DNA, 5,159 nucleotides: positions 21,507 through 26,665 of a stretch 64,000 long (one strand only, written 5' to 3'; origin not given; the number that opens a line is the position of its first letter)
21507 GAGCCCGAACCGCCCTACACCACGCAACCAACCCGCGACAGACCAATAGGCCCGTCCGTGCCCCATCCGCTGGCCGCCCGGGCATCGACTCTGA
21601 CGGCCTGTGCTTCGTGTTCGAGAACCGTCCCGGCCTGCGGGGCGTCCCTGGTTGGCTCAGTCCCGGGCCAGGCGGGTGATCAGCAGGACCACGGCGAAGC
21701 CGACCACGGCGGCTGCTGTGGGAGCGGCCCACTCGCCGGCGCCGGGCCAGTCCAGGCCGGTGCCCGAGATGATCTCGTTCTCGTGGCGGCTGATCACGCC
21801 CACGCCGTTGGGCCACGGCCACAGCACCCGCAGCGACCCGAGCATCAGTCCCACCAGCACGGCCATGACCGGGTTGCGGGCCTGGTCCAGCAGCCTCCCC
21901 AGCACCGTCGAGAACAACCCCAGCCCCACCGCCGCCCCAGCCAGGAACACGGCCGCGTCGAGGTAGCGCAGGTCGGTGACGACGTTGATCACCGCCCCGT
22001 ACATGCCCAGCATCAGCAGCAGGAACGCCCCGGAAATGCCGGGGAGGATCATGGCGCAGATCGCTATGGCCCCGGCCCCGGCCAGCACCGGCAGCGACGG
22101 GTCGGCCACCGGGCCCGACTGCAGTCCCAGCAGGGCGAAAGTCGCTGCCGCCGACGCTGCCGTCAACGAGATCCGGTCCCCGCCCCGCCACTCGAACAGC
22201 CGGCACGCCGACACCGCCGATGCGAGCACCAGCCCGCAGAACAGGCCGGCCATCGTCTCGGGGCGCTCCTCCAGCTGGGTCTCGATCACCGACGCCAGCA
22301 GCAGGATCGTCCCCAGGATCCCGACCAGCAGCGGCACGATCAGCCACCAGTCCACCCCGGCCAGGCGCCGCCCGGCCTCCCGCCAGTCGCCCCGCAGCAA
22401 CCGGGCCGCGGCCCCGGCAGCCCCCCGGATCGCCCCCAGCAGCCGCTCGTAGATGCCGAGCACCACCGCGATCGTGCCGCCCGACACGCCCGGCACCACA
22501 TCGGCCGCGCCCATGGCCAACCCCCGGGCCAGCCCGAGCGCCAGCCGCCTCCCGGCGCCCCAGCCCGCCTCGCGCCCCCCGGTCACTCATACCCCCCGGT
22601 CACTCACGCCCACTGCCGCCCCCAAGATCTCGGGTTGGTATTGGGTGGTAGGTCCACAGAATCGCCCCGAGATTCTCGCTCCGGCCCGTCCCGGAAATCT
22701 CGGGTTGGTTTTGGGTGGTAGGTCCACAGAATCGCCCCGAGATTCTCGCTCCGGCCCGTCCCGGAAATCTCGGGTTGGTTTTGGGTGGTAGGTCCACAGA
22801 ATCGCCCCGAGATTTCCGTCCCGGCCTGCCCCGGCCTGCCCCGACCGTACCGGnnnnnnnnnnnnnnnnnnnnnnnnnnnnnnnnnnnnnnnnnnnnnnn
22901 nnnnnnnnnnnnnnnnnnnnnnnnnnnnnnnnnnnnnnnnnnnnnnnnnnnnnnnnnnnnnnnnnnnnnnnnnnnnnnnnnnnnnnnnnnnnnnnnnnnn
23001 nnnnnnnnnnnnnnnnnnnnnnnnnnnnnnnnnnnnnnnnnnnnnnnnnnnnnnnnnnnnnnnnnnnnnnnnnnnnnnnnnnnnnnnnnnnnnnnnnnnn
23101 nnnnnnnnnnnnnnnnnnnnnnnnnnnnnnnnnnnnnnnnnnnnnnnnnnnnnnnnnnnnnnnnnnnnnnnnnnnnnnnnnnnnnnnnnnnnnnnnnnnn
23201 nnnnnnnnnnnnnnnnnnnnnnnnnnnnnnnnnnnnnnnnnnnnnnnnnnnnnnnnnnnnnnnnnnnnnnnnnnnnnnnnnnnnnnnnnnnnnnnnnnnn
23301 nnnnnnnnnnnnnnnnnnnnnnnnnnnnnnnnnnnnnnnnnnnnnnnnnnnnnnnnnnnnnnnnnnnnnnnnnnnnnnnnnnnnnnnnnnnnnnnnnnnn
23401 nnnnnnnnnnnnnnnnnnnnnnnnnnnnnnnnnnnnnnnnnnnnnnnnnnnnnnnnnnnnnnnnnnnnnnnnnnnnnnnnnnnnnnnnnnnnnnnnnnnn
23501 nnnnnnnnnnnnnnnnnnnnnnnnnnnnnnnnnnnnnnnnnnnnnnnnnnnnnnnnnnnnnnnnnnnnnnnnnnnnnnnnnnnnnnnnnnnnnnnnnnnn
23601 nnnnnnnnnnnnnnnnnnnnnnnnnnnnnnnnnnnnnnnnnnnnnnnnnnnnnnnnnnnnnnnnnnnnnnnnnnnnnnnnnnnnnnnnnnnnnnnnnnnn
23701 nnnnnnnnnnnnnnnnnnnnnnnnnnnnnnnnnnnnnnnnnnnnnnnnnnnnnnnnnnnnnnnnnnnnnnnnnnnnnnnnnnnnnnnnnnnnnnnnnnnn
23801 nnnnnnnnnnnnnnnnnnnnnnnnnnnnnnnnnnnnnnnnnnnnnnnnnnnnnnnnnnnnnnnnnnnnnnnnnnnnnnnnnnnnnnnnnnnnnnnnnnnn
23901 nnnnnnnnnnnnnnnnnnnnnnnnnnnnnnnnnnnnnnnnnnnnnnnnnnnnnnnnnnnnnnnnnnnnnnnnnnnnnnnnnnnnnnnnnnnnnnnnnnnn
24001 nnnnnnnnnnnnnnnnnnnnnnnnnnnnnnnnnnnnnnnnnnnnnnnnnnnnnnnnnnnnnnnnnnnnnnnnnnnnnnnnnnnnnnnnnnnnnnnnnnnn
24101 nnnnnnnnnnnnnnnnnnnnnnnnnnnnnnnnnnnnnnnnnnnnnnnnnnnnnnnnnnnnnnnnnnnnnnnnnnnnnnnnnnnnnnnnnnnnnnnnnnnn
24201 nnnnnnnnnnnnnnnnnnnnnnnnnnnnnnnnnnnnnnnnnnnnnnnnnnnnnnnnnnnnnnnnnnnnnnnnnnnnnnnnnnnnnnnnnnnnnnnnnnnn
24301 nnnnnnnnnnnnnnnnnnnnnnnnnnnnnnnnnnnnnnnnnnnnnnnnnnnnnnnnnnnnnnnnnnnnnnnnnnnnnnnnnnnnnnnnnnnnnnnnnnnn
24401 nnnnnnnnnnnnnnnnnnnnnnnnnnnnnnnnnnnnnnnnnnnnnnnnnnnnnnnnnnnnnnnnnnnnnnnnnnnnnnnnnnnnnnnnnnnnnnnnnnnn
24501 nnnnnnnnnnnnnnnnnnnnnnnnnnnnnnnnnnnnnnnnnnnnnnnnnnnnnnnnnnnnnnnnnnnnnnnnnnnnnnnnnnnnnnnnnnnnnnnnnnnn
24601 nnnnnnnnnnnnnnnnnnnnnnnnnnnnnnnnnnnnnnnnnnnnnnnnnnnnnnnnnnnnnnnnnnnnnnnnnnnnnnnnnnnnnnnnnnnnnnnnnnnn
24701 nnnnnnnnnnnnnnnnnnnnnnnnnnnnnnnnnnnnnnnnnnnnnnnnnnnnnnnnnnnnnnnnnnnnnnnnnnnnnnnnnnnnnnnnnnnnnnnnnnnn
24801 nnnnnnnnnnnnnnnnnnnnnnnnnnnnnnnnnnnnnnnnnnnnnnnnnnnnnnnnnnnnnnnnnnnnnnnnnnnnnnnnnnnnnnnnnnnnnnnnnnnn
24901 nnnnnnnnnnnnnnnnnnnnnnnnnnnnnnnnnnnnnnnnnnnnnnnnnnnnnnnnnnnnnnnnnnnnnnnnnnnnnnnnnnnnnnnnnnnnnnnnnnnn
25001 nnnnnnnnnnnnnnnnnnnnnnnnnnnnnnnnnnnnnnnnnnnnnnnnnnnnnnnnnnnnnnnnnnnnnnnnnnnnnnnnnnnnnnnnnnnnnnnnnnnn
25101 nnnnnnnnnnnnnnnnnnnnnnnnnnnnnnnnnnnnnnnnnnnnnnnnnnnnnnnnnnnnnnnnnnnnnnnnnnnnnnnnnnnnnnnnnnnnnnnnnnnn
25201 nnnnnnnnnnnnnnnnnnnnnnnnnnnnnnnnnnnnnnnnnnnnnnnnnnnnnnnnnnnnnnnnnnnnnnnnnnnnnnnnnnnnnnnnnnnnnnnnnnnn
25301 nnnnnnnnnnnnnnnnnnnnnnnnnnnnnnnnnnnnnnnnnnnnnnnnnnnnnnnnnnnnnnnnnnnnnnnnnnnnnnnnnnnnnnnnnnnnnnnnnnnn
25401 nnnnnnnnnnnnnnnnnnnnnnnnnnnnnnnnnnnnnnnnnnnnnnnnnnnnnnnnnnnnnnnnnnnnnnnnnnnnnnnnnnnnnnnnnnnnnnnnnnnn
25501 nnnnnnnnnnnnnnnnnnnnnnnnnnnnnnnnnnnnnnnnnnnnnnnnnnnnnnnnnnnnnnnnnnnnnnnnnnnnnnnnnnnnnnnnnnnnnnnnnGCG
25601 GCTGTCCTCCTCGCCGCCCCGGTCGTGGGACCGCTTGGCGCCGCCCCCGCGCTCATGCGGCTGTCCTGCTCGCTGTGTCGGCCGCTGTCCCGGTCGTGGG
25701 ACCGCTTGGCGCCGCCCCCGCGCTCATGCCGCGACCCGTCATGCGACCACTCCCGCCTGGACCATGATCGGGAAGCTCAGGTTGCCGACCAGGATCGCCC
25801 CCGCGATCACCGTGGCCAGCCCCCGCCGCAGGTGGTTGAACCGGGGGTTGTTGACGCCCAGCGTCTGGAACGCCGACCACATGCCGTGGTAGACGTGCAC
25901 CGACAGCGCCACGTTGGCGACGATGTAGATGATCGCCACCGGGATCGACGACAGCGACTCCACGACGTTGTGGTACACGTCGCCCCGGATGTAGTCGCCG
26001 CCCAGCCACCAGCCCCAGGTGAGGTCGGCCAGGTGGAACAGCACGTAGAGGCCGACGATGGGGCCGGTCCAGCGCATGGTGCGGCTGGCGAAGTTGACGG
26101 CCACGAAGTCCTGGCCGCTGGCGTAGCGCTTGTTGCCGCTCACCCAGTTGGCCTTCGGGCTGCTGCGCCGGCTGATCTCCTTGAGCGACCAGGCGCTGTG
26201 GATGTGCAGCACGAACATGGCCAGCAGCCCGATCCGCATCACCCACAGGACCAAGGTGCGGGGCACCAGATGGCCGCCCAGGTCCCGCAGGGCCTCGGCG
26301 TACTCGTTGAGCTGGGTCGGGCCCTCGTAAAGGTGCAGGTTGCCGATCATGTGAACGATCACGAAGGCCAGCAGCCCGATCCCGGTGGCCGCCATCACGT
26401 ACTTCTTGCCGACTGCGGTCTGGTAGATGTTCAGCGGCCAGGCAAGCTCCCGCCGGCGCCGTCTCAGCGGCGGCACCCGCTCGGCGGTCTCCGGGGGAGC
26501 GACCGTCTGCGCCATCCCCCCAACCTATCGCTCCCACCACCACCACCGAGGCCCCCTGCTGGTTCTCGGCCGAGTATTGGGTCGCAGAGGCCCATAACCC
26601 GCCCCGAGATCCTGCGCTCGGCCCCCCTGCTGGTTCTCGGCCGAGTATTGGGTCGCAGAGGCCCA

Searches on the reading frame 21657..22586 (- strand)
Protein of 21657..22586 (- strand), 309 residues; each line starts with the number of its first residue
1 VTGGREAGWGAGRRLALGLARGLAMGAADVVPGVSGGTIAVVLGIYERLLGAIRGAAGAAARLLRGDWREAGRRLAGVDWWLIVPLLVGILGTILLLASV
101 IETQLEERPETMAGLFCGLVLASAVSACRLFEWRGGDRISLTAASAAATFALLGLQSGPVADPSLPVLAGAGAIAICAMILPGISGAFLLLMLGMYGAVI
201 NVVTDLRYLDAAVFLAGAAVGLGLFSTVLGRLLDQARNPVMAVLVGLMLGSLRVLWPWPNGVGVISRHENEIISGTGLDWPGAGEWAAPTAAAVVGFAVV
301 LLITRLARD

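Call 16: search_protein_families(library=pfam, proteins=[window:21657-22586:-])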
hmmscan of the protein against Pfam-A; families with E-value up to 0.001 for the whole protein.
window:21657-22586:- (309 aa): 1 family
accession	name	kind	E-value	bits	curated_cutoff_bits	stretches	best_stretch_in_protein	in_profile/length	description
PF04018.18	VCA0040-like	-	2.7e-63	214.3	26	1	25-268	1-241/246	Undecaprenyl phosphate translocase-like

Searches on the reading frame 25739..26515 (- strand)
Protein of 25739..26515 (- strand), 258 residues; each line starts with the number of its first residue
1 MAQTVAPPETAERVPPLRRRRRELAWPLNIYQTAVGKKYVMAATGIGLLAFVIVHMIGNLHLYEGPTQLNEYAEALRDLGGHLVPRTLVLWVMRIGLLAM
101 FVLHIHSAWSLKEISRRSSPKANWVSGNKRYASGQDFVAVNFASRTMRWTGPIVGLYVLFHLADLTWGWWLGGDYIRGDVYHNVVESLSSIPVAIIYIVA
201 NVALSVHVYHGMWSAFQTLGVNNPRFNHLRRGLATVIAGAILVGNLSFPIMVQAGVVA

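Call 15: search_protein_families(library=pfam, proteins=[window:25739-26515:-])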
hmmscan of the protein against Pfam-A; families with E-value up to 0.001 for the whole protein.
window:25739-26515:- (258 aa): 0 families
